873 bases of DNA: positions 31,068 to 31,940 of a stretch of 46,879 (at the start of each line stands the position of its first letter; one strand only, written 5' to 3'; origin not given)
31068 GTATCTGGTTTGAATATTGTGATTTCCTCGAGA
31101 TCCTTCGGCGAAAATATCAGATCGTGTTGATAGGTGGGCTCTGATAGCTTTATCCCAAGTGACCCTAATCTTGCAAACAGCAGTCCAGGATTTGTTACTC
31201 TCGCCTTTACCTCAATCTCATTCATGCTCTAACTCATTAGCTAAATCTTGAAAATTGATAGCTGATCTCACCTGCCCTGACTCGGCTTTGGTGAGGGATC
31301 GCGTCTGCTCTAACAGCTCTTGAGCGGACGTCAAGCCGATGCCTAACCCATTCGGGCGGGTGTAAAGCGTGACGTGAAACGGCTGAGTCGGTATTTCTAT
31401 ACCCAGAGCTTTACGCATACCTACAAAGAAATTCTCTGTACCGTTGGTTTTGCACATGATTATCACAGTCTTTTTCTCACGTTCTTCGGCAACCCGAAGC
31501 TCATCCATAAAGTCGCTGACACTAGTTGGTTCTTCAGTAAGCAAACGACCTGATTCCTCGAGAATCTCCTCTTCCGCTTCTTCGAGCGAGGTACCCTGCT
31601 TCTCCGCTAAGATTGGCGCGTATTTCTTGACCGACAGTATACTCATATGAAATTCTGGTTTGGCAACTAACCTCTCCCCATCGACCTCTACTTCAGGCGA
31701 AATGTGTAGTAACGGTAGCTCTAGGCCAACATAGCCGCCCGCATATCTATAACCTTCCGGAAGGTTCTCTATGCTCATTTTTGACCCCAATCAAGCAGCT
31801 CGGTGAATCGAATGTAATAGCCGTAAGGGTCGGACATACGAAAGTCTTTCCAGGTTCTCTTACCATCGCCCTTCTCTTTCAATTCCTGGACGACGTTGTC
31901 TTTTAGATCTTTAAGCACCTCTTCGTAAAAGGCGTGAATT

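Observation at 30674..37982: Dense island of nucleotide-directed hydrolases with no obvious pathway logic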

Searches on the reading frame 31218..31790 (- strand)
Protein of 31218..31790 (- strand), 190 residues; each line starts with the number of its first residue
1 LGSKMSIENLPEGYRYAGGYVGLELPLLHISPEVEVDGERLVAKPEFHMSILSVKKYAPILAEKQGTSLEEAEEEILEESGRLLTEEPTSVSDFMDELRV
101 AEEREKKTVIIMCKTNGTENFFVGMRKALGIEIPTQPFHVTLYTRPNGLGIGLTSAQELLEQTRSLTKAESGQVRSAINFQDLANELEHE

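Call 3: search_protein_families(library=pfam, max_evalue=0.01, proteins=[window:31218-31790:-])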
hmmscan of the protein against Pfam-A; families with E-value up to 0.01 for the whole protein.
window:31218-31790:- (190 aa): 0 families

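Call 8: search_protein_families(library=ncbifam, max_evalue=0.01, proteins=[window:31218-31790:-])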
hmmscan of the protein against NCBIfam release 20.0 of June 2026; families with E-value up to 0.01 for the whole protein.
window:31218-31790:- (190 aa): 0 families

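Call 9: search_protein_families(library=padloc, max_evalue=0.01, proteins=[window:31218-31790:-])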
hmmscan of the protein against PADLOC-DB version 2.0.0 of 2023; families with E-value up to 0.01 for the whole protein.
window:31218-31790:- (190 aa): 0 families

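Call 22: search_protein_families(library=pfam, max_evalue=5, proteins=[window:31218-31790:-])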
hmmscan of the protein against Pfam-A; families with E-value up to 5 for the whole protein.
window:31218-31790:- (190 aa): 1 family
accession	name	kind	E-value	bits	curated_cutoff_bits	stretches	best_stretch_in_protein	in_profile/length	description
PF22614.2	Slo-like_RCK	-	0.11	12.5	24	1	87-116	13-43/119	Calcium-activated potassium channel slowpoke-like RCK domain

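Call 36: search_solved_structures(query=window:31218-31790:-, max_evalue=10)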
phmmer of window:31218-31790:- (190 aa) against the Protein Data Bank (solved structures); distinct sequences matched with E-value up to 10: 1.
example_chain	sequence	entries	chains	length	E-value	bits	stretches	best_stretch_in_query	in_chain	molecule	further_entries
2fjc_A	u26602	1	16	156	0.69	12.8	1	47-114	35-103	Antigen TpF1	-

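Call 39: find_homologous_proteins(query=window:31218-31790:-, max_evalue=0.001)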
Query window:31218-31790:- (190 aa): 11 proteins with E <= 0.001 among 259 candidates.
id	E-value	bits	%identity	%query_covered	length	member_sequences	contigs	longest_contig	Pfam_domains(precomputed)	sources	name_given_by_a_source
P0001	2.5e-114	397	100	98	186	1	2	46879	-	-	-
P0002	2.1e-86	306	80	94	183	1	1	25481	-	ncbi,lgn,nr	ncbi:MAG: hypothetical protein Q8Q05_03245 [bacterium]|nr:hypothetical protein [bacterium]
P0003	6.9e-81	288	74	94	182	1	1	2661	-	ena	-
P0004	1.0e-79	284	74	94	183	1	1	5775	-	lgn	-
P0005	6.3e-79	282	74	94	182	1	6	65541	-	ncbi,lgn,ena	ncbi:MAG: hypothetical protein AAB774_01335 [Patescibacteria group bacterium]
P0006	2.3e-76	273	71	94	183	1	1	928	-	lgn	-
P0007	1.0e-75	271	72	95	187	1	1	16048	-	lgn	-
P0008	4.1e-75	269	68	94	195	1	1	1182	-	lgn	-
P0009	1.4e-58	215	60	92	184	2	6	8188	-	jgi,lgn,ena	-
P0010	1.4e-53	199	56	94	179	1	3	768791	-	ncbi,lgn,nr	ncbi:MAG: hypothetical protein HZB70_00395 [Candidatus Berkelbacteria bacterium]|nr:MAG: hypothetica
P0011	7.8e-42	161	47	93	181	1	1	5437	-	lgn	-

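Call 40: find_encoding_contigs(protein=P0002, flank=10000, max_places=3)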
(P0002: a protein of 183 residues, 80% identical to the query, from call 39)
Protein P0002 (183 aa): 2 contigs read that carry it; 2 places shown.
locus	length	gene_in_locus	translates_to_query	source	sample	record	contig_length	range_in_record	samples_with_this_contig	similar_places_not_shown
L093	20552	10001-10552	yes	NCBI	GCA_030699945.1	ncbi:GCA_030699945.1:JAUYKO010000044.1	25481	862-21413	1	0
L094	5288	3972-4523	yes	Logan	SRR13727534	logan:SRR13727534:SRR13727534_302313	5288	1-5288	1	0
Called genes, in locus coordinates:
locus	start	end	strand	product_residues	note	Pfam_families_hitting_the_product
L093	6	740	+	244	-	PF00005:ABC_tran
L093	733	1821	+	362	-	-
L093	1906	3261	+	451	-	PF01743:PolyA_pol, PF12627:PolyA_pol_RNAbd, PF01966:HD, PF13735:tRNA_NucTran2_2 (faint)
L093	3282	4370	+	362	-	PF11258:DUF3048, PF17479:DUF3048_C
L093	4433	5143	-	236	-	PF01464:SLT (weak), PF13406:SLT_2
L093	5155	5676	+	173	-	PF11969:DcpS_C, PF01230:HIT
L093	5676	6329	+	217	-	-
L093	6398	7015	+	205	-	PF02142:MGS, PF01808:AICARFT_IMPCHas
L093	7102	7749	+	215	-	PF02698:DUF218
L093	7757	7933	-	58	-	-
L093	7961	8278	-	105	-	PF00293:NUDIX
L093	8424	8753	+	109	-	-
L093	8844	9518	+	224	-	PF02557:VanY (weak), PF01427:Peptidase_M15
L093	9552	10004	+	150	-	-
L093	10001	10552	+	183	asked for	-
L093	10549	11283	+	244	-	PF03372:Exo_endo_phos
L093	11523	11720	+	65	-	PF01165:Ribosomal_S21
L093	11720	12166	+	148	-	PF09424:YqeY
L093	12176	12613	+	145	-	PF02130:YbeY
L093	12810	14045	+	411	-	PF02491:SHS2_FTSA, PF11104:PilM_2 (weak), PF06723:MreB_Mbl, PF14450:FtsA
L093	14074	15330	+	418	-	PF00091:Tubulin, PF12327:FtsZ_C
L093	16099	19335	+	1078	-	PF08471:Ribonuc_red_2_N, PF02867:Ribonuc_red_lgC, PF12637:TSCPD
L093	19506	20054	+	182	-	PF01923:Cob_adeno_trans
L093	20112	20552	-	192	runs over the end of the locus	-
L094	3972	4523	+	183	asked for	-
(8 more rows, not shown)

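Call 41: find_encoding_contigs(protein=P0010, flank=10000, max_places=3)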
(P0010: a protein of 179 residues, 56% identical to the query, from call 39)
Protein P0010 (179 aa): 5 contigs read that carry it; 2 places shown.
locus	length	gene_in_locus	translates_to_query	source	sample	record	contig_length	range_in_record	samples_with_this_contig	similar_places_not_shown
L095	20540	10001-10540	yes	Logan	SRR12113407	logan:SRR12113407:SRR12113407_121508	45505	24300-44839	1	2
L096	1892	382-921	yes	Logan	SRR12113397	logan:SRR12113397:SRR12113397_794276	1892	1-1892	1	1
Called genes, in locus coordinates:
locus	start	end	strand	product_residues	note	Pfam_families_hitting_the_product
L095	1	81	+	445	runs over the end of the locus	PF00133:tRNA-synt_1 (faint), PF01406:tRNA-synt_1e, PF09334:tRNA-synt_1g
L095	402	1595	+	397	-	-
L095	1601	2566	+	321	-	-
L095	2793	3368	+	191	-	-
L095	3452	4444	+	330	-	PF03462:PCRF, PF00472:RF-1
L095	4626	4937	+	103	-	PF02575:YbaB_DNA_bd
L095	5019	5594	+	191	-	PF01195:Pept_tRNA_hydro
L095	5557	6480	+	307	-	PF00687:Ribosomal_L1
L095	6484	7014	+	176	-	PF00578:AhpC-TSA (weak), PF08534:Redoxin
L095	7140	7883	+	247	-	PF00466:Ribosomal_L10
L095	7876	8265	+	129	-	PF16320:Ribosomal_L12_N, PF00542:Ribosomal_L12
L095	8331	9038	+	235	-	-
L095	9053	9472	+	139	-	PF01243:PNPOx_N, PF04075:F420H2_quin_red (weak)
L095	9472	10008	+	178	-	PF01725:Ham1p_like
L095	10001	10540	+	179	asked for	-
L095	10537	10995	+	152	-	PF18931:DUF5680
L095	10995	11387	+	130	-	-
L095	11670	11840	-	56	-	-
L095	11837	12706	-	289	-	-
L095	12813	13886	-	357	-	PF08541:ACP_syn_III_C (weak)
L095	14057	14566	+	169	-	-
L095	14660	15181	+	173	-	PF00300:His_Phos_1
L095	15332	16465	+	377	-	PF01702:TGT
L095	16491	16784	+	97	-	-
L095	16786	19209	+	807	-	PF26449:DUF8128, PF02534:T4SS-DNA_transf (faint), PF10412:TrwB_AAD_bind (weak)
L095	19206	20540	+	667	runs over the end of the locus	?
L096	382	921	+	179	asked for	-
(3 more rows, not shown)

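Call 42: find_encoding_contigs(protein=P0007, flank=10000, max_places=3)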
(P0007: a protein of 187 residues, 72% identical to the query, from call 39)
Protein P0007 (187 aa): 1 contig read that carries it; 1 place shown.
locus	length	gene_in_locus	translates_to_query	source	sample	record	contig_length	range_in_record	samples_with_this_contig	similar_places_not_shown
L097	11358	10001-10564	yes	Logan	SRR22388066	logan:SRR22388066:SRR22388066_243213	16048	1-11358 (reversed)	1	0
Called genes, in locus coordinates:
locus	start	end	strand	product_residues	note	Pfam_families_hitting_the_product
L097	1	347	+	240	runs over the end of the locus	PF00005:ABC_tran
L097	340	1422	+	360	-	-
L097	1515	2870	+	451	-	PF01743:PolyA_pol, PF12627:PolyA_pol_RNAbd, PF01966:HD (weak)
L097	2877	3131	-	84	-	-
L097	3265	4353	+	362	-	PF11258:DUF3048, PF17479:DUF3048_C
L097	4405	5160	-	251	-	PF01464:SLT (weak), PF13406:SLT_2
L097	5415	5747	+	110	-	PF11969:DcpS_C, PF01230:HIT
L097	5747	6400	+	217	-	-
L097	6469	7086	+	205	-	PF02142:MGS, PF01808:AICARFT_IMPCHas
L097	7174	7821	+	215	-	PF02698:DUF218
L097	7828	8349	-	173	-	PF00293:NUDIX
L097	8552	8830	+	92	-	-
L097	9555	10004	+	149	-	-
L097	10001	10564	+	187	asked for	-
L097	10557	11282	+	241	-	PF12146:Hydrolase_4 (faint), PF12697:Abhydrolase_6 (weak), PF00561:Abhydrolase_1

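Call 54: search_solved_structures(query=A1, max_evalue=10, show_alignments=1)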
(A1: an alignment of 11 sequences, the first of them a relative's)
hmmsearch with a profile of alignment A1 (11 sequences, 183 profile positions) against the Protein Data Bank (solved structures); distinct sequences matched with E-value up to 10: 2.
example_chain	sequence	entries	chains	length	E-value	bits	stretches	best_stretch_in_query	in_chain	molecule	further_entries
2fjc_A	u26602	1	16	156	0.63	12.7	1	42-114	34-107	Antigen TpF1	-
8fjg_A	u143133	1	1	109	3.8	10.2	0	65-100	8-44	H12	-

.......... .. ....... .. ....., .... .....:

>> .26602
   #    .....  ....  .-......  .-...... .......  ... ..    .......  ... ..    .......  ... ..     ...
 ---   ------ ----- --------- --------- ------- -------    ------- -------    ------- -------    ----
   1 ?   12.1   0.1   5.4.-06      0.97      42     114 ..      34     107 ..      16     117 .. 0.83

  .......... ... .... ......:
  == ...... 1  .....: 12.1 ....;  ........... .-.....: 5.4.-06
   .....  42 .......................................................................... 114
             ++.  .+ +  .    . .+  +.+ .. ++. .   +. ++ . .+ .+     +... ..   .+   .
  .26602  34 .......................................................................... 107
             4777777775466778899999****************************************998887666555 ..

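Call 55: predict_structure(alignment_id=A1)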
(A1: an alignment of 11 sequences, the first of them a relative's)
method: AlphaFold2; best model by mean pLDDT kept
length: 186 residues; sequences in the alignment: 11
mean_pLDDT: 89.4   pTM: 0.81
mean pLDDT of the five models: 89.4, 89.3, 89.0, 88.1, 87.9
residues with pLDDT >= 90: 126; 70-90: 50; 50-70: 9; < 50: 1
segments of 3 or more residues with pLDDT < 50: none
pLDDT, mean of each block of 10 residues (from residue 1): 76 89 84 93 85 96 96 96 92 92 93 94 95 90 85 90 94 86 61
secondary structure, 60 per line:
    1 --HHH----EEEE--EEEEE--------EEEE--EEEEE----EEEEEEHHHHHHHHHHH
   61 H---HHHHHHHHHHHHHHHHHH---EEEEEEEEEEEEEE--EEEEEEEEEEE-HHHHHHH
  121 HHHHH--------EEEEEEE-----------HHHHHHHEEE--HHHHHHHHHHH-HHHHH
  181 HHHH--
elements in order: E10-13 E16-20 E29-32 E35-39 E44-49 H50-61 H65-82 E86-99 E102-112 H114-125 E134-140 H152-158 E159-161 H164-174 H176-184

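Call 58: fold_search(model_id=the predicted structure, library=pdb)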
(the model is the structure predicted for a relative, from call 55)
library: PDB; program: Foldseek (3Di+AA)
matches with E <= 10: 395; with E <= 0.001: 0
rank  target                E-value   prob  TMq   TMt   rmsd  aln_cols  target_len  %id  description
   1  9dd0_C                4.9e-02  0.21  0.17  0.14  10.8       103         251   14  Designed allosteric facilitated dissociation switch AS1 in complex state TH with methylated lysines, crystal #2 (released 2025-08-20)
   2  9dd2                  1.1e-01  0.16  0.17  0.13  10.6       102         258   14  Crystal Structure of Designed allosteric facilitated dissociation switch AS5 (released 2025-08-20)
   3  9dcx                  1.4e-01  0.14  0.17  0.14  10.6       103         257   14  Crystal Structure of designed allosteric facilitated dissociation switch AS1 (released 2025-08-20)
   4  4z5v_B                1.5e-01  0.23  0.26  0.31  10.7       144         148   12  Crystal Structure of MHV ns2 PDE Domain (released 2016-02-10)
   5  2rjz_A                1.7e-01  0.18  0.18  0.23  10.8       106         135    8  Crystal structure of the type 4 fimbrial biogenesis protein PilO from Pseudomonas aeruginosa (released 2007-11-06)
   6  9dcz_A                1.7e-01  0.14  0.17  0.14  10.6       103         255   14  Designed allosteric facilitated dissociation switch AS1 in complex state TH with methylated lysines, crystal #1 (released 2025-08-20)
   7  9olq_A                1.9e-01  0.12  0.16  0.13  10.4       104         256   13  Designed allosteric facilitated dissociation switch AS1_K46L_E50W_K172W_E173Y in complex state THE (released 2025-08-20)
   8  3ehf_A                2.3e-01  0.13  0.17  0.17   9.5        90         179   16  Crystal structure of DesKC in complex with AMP-PCP (released 2009-09-15)
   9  9olq_J                2.3e-01  0.11  0.16  0.13  10.4       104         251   13  Designed allosteric facilitated dissociation switch AS1_K46L_E50W_K172W_E173Y in complex state THE (released 2025-08-20)
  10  9dd3_A                2.3e-01  0.10  0.13  0.11  14.3       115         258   16  Crystal Structure of Designed allosteric facilitated dissociation switch AS5 in complex state HE (released 2025-08-20)
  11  6pgl_A                2.7e-01  0.15  0.28  0.25  11.0       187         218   13  Structure of Kluyveromyces marxianus Usb1 with uridine monophosphate (released 2019-12-11)
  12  6pgl_C                3.1e-01  0.15  0.28  0.26  10.8       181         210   16  Structure of Kluyveromyces marxianus Usb1 with uridine monophosphate (released 2019-12-11)
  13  9dd0_B                3.3e-01  0.14  0.18  0.23   9.7        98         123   13  Designed allosteric facilitated dissociation switch AS1 in complex state TH with methylated lysines, crystal #2 (released 2025-08-20)
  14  9drl_B                3.3e-01  0.14  0.17  0.10  10.3       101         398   18  Cryo-EM structure of the T33-549 tetrahedral cage (released 2025-08-06)
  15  6d2z_A                3.5e-01  0.41  0.36  0.36   7.2       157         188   10  Structure of human Usb1 with uridine-adenosine, inactive H208Q mutant (released 2018-09-05)
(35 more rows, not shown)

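Call 83: fold_search(model_id=the predicted structure, library=viral)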
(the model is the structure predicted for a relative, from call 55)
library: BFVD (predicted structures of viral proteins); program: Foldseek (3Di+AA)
matches with E <= 10: 563; with E <= 0.001: 1
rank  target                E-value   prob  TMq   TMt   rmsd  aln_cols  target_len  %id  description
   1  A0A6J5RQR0            7.6e-04  1.00  0.35  0.40   6.4       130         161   17  Swiss Army Knife 2H phosphoesterase domain-containing protein [uncultured Caudovirales phage]
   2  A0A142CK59            5.1e-03  0.94  0.31  0.30   9.3       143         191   15  (no name in the UniProt tables at hand)
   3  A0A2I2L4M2            1.9e-02  0.93  0.38  0.31   6.4       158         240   11  Uncharacterized protein [Orpheovirus IHUMI-LCC2]
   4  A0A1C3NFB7            3.2e-02  0.84  0.33  0.41   5.6       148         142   11  (no name in the UniProt tables at hand)
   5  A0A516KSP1            3.2e-02  0.44  0.30  0.29  11.4       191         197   15  Phosphoesterase [Microbacterium phage Stanktossa]
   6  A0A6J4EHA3            4.0e-02  0.77  0.35  0.34   8.5       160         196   16  (no name in the UniProt tables at hand)
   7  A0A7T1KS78            4.3e-02  0.87  0.39  0.15   6.7       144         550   17  RNA ligase [Gordonia phage Lilbeanie]
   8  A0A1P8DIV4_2          5.1e-02  0.77  0.38  0.09   8.9       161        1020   14  (no name in the UniProt tables at hand)
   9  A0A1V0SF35            6.1e-02  0.10  0.18  0.15  13.8       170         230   10  Uncharacterized protein [Hokovirus HKV1]
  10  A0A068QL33            9.8e-02  0.72  0.37  0.32   9.3       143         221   12  DUF1868 domain-containing protein [Armadillidium vulgare iridescent virus]
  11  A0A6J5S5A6            1.0e-01  0.80  0.38  0.37   5.5       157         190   13  2'-5' RNA ligase superfamily [uncultured Caudovirales phage]
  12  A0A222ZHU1            1.2e-01  0.38  0.36  0.20  12.5       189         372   10  (no name in the UniProt tables at hand)
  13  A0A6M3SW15            1.4e-01  0.18  0.25  0.15  11.9       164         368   11  (no name in the UniProt tables at hand)
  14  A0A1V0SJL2            1.8e-01  0.08  0.18  0.12  13.7       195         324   10  Uncharacterized protein [Klosneuvirus KNV1]
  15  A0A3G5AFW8            1.9e-01  0.21  0.26  0.07   9.9       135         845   12  Endonuclease/exonuclease/phosphatase family [Hyperionvirus sp.]
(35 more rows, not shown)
